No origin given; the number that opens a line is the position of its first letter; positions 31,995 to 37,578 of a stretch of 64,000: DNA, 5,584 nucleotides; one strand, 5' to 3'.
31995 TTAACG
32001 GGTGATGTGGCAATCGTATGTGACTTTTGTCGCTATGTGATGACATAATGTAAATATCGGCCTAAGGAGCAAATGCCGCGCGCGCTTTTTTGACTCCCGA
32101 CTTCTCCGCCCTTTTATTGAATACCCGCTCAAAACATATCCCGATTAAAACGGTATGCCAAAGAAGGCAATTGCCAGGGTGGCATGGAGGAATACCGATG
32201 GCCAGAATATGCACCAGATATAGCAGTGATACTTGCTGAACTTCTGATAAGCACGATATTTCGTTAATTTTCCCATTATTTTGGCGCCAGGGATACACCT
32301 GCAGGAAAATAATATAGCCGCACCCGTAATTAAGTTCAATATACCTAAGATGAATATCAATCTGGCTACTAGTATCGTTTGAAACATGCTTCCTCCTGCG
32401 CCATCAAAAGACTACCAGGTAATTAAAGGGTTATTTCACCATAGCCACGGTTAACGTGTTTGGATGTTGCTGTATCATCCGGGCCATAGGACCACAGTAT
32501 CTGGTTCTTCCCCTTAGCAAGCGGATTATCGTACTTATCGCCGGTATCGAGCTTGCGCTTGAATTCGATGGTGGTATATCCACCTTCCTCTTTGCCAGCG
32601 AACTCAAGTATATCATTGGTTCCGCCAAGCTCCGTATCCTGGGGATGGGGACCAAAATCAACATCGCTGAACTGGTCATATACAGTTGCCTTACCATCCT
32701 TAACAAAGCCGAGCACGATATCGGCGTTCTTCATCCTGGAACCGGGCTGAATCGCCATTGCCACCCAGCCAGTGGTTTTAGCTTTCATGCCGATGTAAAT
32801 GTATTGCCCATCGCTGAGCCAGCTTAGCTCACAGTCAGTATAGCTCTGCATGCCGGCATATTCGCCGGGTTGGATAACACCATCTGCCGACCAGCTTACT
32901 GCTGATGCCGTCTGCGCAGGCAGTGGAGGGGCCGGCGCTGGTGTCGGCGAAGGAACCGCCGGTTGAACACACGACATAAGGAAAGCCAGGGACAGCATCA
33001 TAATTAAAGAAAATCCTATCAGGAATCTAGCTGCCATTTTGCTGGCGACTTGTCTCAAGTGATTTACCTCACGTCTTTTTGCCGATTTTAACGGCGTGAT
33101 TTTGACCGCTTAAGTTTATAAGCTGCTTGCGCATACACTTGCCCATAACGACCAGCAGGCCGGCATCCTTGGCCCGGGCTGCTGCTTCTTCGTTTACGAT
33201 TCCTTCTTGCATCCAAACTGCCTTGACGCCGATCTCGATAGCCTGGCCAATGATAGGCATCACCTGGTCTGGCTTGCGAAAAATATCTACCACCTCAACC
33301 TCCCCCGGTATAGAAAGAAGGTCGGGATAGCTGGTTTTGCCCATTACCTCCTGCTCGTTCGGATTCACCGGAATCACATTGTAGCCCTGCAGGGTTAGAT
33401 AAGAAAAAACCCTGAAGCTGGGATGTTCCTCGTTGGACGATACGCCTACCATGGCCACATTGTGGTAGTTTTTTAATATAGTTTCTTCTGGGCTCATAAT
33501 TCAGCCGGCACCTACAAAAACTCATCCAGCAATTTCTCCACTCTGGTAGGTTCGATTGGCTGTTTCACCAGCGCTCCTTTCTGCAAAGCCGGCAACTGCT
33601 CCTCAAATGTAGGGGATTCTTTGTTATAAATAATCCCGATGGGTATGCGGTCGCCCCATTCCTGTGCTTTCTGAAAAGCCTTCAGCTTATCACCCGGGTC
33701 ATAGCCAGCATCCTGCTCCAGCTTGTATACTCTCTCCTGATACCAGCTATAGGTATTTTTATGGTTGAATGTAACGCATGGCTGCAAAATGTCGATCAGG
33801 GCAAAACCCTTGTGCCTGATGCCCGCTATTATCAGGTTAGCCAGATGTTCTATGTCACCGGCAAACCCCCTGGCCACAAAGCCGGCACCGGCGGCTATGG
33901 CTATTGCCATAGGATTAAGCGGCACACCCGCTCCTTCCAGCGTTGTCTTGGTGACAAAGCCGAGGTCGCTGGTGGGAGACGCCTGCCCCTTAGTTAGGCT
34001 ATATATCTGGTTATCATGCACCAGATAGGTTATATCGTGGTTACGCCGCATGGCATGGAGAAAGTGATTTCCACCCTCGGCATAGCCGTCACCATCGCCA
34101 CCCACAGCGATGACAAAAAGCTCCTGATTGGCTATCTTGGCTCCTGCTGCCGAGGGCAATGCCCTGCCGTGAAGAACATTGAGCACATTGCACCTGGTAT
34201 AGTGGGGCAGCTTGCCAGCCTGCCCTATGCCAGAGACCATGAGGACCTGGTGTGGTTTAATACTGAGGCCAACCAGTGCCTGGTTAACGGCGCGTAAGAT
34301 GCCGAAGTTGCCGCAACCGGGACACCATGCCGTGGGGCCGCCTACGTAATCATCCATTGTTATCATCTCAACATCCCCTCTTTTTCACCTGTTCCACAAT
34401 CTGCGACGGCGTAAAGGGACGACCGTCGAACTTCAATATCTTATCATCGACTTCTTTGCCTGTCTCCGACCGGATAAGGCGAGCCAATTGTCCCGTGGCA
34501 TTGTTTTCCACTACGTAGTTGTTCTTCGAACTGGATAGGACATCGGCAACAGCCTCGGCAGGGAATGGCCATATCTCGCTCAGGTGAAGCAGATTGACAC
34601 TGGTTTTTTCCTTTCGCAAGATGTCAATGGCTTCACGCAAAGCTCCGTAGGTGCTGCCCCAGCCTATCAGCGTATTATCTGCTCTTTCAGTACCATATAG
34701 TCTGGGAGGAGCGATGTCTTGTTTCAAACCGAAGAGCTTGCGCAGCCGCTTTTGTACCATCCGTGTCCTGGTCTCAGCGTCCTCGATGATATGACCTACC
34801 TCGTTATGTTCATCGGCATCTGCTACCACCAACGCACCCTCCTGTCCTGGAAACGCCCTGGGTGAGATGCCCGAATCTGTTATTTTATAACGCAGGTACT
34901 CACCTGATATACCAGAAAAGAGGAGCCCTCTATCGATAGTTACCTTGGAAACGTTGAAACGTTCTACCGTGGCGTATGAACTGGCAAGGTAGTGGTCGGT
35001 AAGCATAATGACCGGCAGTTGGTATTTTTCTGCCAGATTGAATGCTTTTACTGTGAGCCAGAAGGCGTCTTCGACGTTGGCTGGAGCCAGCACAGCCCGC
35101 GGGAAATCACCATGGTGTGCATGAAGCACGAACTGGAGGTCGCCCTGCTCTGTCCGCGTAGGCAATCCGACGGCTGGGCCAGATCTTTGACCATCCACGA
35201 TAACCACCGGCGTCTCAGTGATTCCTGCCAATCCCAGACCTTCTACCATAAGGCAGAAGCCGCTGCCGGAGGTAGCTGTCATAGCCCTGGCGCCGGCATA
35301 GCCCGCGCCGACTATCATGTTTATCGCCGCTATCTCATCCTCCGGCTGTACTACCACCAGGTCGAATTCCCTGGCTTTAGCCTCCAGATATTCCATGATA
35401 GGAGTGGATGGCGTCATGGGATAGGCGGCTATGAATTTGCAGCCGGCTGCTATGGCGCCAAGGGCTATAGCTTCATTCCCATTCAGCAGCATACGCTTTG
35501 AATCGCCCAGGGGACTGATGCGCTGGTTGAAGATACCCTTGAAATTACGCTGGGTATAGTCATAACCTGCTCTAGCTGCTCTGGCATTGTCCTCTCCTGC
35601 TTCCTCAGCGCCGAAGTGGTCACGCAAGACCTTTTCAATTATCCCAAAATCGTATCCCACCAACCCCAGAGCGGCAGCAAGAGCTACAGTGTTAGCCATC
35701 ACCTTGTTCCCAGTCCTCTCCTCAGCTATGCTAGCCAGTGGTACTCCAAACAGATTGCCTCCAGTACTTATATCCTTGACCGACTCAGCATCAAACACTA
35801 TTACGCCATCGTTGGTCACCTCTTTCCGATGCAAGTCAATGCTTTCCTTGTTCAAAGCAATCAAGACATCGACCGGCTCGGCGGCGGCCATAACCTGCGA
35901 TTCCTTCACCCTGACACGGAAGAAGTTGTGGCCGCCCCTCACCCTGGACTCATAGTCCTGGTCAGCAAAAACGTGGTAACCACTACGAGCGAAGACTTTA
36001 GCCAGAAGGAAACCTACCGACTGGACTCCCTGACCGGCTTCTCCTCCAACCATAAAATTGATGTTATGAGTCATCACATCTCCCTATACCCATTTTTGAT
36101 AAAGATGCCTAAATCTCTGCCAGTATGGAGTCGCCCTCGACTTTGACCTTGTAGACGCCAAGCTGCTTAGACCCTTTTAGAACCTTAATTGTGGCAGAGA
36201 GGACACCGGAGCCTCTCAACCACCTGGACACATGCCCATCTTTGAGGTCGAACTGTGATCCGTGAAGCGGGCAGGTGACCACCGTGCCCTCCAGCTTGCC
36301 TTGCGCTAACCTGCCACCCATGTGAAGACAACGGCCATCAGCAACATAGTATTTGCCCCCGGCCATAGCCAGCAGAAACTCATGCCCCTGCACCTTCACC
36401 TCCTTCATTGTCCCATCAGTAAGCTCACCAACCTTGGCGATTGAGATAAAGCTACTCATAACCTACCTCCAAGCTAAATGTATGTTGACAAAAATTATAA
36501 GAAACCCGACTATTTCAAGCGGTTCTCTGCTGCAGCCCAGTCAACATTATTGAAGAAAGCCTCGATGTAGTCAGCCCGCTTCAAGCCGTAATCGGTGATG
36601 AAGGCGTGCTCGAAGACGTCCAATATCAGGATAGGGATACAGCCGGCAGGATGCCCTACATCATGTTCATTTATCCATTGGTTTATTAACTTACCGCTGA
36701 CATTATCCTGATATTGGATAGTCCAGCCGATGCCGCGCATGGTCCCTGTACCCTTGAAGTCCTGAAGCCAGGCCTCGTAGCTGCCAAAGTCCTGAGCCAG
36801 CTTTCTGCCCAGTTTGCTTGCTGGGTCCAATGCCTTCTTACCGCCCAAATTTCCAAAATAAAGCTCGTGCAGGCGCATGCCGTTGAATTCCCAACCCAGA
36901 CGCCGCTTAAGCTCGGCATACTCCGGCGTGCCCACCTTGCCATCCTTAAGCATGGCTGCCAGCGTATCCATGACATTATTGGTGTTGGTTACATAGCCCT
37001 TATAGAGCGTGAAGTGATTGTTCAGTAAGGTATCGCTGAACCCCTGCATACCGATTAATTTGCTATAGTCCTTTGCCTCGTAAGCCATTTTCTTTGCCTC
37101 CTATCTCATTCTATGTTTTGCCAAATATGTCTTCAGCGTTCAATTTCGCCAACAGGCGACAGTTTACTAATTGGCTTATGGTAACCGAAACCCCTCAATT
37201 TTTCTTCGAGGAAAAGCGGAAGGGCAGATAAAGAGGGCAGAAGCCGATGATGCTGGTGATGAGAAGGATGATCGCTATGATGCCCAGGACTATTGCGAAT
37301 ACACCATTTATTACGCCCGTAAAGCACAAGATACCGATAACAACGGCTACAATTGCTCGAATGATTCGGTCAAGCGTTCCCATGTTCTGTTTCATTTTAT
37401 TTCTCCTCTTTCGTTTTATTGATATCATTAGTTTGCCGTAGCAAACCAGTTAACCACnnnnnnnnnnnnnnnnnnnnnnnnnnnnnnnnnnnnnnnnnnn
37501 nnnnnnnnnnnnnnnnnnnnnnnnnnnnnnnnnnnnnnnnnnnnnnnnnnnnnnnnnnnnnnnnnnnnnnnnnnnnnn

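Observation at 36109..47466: An 11-kb single-strand oxidative-stress, copper and Fe-S maintenance supercluster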

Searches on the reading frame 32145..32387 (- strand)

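Call 57: search_protein_families(library=pfam, proteins=[window:32145-32387:-], max_evalue=5)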
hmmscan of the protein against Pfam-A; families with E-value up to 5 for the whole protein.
window:32145-32387:- (80 aa): 1 family
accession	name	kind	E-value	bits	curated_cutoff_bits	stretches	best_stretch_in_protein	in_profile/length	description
PF22040.1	U9-ORF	-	0.076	13.9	27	1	21-62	6-45/81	Secreted glycosylated protein U9-ORF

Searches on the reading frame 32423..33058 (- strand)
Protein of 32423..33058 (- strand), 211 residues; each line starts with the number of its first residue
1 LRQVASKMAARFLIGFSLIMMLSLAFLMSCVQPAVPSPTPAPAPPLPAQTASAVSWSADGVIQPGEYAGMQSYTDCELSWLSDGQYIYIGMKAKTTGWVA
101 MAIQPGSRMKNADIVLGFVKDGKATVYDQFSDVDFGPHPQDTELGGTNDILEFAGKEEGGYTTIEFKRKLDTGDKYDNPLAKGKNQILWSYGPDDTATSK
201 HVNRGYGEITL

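Call 16: search_protein_families(library=pfam, proteins=[window:32423-33058:-])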
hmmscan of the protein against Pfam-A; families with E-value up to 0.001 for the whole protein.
window:32423-33058:- (211 aa): 1 family
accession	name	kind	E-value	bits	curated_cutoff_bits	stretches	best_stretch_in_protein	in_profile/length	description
PF03351.22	DOMON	-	6.5e-26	91.4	32.7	1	75-192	4-124/124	DOMON domain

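Call 58: search_protein_families(library=ncbifam, proteins=[window:32423-33058:-], max_evalue=0.00001)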
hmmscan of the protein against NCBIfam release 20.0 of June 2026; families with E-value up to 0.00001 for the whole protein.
window:32423-33058:- (211 aa): 0 families

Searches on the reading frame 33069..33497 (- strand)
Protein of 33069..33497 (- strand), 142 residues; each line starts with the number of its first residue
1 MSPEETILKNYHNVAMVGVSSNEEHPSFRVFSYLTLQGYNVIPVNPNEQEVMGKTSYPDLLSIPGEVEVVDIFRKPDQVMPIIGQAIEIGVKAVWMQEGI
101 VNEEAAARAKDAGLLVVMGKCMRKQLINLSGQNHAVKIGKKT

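Call 16: search_protein_families(library=pfam, proteins=[window:33069-33497:-])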
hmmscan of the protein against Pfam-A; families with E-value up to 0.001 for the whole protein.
window:33069-33497:- (142 aa): 1 family
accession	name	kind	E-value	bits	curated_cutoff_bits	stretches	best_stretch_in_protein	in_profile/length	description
PF13380.12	CoA_binding_2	-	8.1e-38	129.9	22.8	1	13-122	2-111/116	CoA binding domain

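Call 58: search_protein_families(library=ncbifam, proteins=[window:33069-33497:-], max_evalue=0.00001)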
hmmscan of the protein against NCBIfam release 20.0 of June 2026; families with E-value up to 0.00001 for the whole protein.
window:33069-33497:- (142 aa): 3 families
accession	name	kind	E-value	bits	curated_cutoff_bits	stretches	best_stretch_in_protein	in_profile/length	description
NF045494.1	AcCoALig_Archglob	equivalog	1.9e-10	39.8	1200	1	12-105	225-320/665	acetate--CoA ligase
TIGR02717.1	AcCoA-syn-alpha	equivalog_domain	5.9e-10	38.4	567.15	1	10-95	6-93/447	acetate--CoA ligase alpha subunit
NF045492.1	HydPropCoALig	equivalog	2.9e-07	29.2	1300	1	11-110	254-355/700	3-hydroxypropionate--CoA ligase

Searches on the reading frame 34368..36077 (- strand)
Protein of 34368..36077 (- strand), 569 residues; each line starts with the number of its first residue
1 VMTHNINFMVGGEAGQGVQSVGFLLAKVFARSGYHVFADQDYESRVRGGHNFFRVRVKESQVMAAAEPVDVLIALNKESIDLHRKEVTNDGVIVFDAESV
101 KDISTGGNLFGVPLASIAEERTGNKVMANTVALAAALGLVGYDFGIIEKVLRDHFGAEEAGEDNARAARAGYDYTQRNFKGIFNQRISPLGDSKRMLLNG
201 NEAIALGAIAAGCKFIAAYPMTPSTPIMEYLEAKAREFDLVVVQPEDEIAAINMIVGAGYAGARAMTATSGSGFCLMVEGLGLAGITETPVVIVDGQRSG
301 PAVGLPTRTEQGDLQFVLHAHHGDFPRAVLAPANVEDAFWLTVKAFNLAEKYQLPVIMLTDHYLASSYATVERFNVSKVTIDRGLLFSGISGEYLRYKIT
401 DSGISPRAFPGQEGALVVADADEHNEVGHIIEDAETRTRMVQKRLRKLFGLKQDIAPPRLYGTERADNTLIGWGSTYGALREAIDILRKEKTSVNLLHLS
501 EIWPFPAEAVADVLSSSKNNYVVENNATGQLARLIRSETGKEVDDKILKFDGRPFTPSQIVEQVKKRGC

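Call 58: search_protein_families(library=ncbifam, proteins=[window:34368-36077:-], max_evalue=0.00001)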
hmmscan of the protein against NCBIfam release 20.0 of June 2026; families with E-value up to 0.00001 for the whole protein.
window:34368-36077:- (569 aa): 18 families
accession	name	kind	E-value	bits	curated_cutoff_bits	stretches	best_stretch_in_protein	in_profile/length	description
TIGR03710.1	OAFO_sf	subfamily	1.9e-212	706.8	482.75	1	6-564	2-561/561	2-oxoacid:acceptor oxidoreductase subunit alpha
NF041170.1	Oxoac_fdxalpha_Archa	equivalog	6.9e-154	513.6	800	2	125-566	166-621/636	2-oxoacid:ferredoxin oxidoreductase subunit alpha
NF006412.0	PRK08659.1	equivalog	3.3e-91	306.3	411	1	194-566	4-375/378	2-oxoacid:acceptor oxidoreductase subunit alpha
NF007206.0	PRK09627.1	equivalog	1.8e-71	241.1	579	1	196-566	4-374/375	2-oxoglutarate synthase subunit alpha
NF005507.0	PRK07119.1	subfamily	1.3e-60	205.1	399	2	194-372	3-181/352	3-methyl-2-oxobutanoate dehydrogenase subunit VorB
NF040682.1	PorA_Arch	equivalog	2.5e-28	99.1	550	1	195-529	3-324/387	pyruvate synthase subunit PorA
NF006232.0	PRK08366.1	equivalog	8.1e-25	87.3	646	1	195-527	7-325/394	2-ketoisovalerate ferredoxin oxidoreductase subunit alpha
NF006233.0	PRK08367.1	equivalog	1.7e-23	83.2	625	1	195-531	4-327/394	pyruvate ferredoxin oxidoreductase subunit alpha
NF007201.0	PRK09622.1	equivalog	2.5e-23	82.7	590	1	198-526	13-328/405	2-oxoacid:ferredoxin oxidoreductase subunit alpha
TIGR03336.1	IOR_alpha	equivalog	1.5e-19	69.8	650.9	1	195-367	2-168/595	indolepyruvate ferredoxin oxidoreductase subunit alpha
NF045764.1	PhenlGlyoxDHPadG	equivalog_domain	4.7e-18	64.9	700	1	195-292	2-101/398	NADH-dependent phenylglyoxylate dehydrogenase subunit alpha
NF006211.0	PRK08338.1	equivalog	5.9e-16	58.4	239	1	10-174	5-167/170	2-oxoacid:ferredoxin oxidoreductase subunit gamma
NF006275.0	PRK08441.1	equivalog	1.4e-12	47.6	216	1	9-174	6-177/185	2-oxoglutarate-acceptor oxidoreductase subunit OorC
NF045791.1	OxalOxredalpha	equivalog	1.1e-10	41.1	500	1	194-279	3-90/395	oxalate oxidoreductase subunit alpha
NF006323.0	PRK08537.1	equivalog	2.6e-10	39.9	235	1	9-176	6-179/181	2-oxoacid:ferredoxin oxidoreductase subunit gamma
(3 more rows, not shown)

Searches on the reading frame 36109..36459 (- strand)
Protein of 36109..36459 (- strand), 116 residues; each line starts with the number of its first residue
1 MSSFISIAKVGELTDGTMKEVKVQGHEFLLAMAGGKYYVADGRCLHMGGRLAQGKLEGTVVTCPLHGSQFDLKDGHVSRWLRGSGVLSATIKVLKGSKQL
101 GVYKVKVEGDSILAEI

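Call 3: search_protein_families(library=pfam, proteins=[window:36109-36459:-])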
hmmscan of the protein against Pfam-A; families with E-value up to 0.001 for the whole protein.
window:36109-36459:- (116 aa): 3 families
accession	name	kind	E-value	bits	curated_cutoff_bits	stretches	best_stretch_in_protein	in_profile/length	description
PF00355.32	Rieske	-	4.6e-17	62.2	20.3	1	5-79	3-77/88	Rieske [2Fe-2S] domain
PF13806.12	Rieske_2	-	3.6e-07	30.5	27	1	4-112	2-101/104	Rieske-like [2Fe-2S] domain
PF22543.2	Rieske_4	-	0.00054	20.7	28.4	1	22-75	18-75/119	Soluble Rieske-type ferredoxin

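Call 44: search_protein_families(library=ncbifam, proteins=[window:36109-36459:-], max_evalue=0.01)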
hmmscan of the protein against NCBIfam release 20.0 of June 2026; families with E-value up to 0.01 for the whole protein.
window:36109-36459:- (116 aa): 8 families
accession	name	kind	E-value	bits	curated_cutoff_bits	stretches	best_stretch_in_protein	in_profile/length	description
NF007422.0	PRK09965.1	equivalog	4e-12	46.1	113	1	5-79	4-77/106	bifunctional 3-phenylpropionate/cinnamic acid dioxygenase ferredoxin subunit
NF042948.2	3PPDioc_HcaC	equivalog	3.8e-09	36.8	150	1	5-76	4-76/105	3-phenylpropionate/cinnamic acid dioxygenase ferredoxin subunit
NF041683.1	ant_diox_AndAb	equivalog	9.5e-09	35.4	150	1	6-97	4-95/100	anthranilate 1,2-dioxygenase ferredoxin subunit AndAb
TIGR02378.1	nirD_assim_sml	equivalog_domain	3.5e-06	27.1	74.65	1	5-77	3-81/105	nitrite reductase small subunit NirD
TIGR02377.1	MocE_fam_FeS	subfamily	3.9e-06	26.8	136.15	1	33-81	32-80/101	MocE family 2Fe-2S type ferredoxin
NF041174.1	SDX_Thmprot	equivalog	0.00013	22.1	170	1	19-77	17-76/109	sulredoxin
NF052579.1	BetMthstMoxSdmAMthl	equivalog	0.0026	16.8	600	1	12-71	26-86/351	4beta-methylsterol monooxygenase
TIGR01416.1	Rieske_proteo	equivalog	0.0085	16.1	97.4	0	30-73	102-147/176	ubiquinol-cytochrome c reductase iron-sulfur subunit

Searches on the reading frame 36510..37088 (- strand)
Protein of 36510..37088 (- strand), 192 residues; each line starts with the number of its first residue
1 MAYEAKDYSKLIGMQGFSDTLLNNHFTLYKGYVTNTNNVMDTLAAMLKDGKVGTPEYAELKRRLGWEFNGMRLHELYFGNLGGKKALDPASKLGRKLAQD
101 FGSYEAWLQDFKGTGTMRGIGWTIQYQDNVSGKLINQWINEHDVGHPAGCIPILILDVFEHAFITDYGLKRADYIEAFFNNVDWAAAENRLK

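Call 3: search_protein_families(library=pfam, proteins=[window:36510-37088:-])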
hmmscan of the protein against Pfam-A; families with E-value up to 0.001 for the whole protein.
window:36510-37088:- (192 aa): 2 families
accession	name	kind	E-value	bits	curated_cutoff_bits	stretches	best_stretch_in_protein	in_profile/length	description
PF02777.23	Sod_Fe_C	-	2.2e-23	82.7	20.9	1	90-190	2-102/102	Iron/manganese superoxide dismutases, C-terminal domain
PF00081.27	Sod_Fe_N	-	0.00084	20.2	27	0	22-81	23-81/82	Iron/manganese superoxide dismutases, alpha-hairpin domain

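Call 44: search_protein_families(library=ncbifam, proteins=[window:36510-37088:-], max_evalue=0.01)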
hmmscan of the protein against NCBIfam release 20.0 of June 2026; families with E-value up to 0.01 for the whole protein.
window:36510-37088:- (192 aa): 3 families
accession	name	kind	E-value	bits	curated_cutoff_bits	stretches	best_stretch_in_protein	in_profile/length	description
NF041312.1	Superox_dis_Halo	equivalog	3.8e-30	105.4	300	1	23-190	23-187/196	superoxide dismutase [Mn]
NF007832.0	PRK10543.1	equivalog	1.8e-12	47.2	348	1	23-191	25-191/193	superoxide dismutase [Fe]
NF008177.0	PRK10925.1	equivalog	6.1e-12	45.8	363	1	25-191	28-202/206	superoxide dismutase [Mn]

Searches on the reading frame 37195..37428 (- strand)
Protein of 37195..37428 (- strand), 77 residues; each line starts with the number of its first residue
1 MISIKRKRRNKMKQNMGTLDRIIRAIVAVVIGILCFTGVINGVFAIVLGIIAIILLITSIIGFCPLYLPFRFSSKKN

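Call 3: search_protein_families(library=pfam, proteins=[window:37195-37428:-])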
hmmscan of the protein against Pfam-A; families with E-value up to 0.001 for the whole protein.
window:37195-37428:- (77 aa): 1 family
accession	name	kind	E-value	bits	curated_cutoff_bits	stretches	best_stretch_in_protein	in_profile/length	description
PF11127.14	YgaP-like_TM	-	3.6e-20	72.3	25.3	1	12-75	1-63/66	Inner membrane protein YgaP-like, transmembrane domain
